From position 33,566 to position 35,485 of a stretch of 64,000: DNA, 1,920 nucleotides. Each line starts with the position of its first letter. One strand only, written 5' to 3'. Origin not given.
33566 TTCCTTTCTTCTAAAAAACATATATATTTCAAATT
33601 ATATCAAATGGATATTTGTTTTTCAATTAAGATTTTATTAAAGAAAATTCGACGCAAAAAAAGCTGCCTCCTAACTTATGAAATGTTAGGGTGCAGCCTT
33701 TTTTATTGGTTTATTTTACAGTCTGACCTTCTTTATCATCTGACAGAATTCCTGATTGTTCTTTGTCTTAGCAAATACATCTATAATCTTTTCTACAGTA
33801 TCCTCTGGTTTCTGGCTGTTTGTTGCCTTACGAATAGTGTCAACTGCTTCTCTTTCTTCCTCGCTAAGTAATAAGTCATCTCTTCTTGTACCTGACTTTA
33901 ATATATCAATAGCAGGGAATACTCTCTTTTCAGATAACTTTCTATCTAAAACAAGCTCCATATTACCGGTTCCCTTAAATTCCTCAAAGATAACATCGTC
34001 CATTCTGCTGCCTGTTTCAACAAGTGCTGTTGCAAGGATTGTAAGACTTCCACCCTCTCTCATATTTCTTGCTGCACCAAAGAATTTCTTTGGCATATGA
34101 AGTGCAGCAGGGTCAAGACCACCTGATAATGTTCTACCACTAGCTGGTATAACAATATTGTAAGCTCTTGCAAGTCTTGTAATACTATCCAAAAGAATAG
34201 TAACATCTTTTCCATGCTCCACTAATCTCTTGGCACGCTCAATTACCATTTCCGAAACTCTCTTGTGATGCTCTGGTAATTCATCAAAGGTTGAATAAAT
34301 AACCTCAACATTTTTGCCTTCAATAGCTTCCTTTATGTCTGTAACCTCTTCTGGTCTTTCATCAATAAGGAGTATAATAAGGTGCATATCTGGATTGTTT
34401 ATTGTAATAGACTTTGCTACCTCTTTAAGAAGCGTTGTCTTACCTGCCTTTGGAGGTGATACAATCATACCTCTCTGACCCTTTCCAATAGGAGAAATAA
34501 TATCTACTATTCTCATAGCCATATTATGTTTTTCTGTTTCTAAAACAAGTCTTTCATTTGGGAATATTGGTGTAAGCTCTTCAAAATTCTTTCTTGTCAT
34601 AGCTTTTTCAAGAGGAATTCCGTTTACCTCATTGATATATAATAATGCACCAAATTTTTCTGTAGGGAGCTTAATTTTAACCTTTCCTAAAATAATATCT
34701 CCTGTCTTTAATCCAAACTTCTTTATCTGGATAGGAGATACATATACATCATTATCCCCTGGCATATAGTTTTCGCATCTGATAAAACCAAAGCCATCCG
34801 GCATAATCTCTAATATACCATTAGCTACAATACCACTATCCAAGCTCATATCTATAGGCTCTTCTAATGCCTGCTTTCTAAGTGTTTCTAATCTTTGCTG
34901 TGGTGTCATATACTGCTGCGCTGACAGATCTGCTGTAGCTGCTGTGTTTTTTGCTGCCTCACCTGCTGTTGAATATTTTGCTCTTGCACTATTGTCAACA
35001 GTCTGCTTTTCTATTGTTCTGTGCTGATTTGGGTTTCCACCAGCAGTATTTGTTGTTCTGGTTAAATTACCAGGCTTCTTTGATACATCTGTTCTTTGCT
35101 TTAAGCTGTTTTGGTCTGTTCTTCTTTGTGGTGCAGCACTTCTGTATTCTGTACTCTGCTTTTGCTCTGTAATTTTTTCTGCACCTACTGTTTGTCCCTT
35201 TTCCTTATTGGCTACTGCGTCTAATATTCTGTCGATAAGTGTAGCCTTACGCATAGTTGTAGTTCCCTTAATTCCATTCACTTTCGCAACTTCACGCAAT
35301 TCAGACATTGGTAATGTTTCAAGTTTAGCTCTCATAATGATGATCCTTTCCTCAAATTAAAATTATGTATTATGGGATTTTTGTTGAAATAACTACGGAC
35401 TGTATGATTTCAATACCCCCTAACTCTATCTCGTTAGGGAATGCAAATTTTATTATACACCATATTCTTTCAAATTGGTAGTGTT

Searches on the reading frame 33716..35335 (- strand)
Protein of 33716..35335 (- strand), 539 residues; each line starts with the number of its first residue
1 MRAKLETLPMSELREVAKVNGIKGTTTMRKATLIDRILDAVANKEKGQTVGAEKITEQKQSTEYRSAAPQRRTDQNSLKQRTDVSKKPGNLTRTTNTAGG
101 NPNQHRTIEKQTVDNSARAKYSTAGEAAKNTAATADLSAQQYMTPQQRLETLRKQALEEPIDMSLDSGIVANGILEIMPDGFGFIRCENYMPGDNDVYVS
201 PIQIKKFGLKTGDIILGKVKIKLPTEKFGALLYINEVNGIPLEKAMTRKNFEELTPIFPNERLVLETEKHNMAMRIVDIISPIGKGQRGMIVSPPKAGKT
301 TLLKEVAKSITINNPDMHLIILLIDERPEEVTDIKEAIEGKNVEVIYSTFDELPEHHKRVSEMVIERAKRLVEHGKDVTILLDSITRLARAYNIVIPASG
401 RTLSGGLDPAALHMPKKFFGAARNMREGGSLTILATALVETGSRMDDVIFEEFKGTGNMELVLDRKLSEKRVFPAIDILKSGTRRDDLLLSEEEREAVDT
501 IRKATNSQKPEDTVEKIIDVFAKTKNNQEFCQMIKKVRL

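Call 91: list_cluster_members(proteins=[window:33716-35335:-, window:12757-14076:-, window:49595-51229:-, window:48317-49582:-, window:46532-47683:-, window:58399-59553:-])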
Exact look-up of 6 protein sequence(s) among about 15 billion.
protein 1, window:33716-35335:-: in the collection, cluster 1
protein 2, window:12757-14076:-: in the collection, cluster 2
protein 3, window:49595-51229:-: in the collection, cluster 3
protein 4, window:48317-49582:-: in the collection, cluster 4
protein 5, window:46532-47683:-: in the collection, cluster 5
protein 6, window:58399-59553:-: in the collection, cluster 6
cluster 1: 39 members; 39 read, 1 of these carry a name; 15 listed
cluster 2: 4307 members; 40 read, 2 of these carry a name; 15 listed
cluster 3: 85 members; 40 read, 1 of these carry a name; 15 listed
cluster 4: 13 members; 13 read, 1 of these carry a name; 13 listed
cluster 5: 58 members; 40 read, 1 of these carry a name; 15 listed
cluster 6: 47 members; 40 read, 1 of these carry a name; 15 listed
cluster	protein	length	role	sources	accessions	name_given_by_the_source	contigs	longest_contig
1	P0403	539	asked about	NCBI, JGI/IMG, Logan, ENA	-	transcription termination factor Rho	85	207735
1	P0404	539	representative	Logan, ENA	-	-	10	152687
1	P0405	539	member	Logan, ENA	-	-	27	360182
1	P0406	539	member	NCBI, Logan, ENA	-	-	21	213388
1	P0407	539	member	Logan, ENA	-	-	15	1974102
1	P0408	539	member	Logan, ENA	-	-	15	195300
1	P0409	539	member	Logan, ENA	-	-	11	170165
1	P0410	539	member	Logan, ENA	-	-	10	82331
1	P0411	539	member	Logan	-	-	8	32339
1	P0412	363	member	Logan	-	-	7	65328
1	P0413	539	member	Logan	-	-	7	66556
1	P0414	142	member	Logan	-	-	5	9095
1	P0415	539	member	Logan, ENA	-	-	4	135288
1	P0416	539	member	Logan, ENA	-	-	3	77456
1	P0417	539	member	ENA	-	-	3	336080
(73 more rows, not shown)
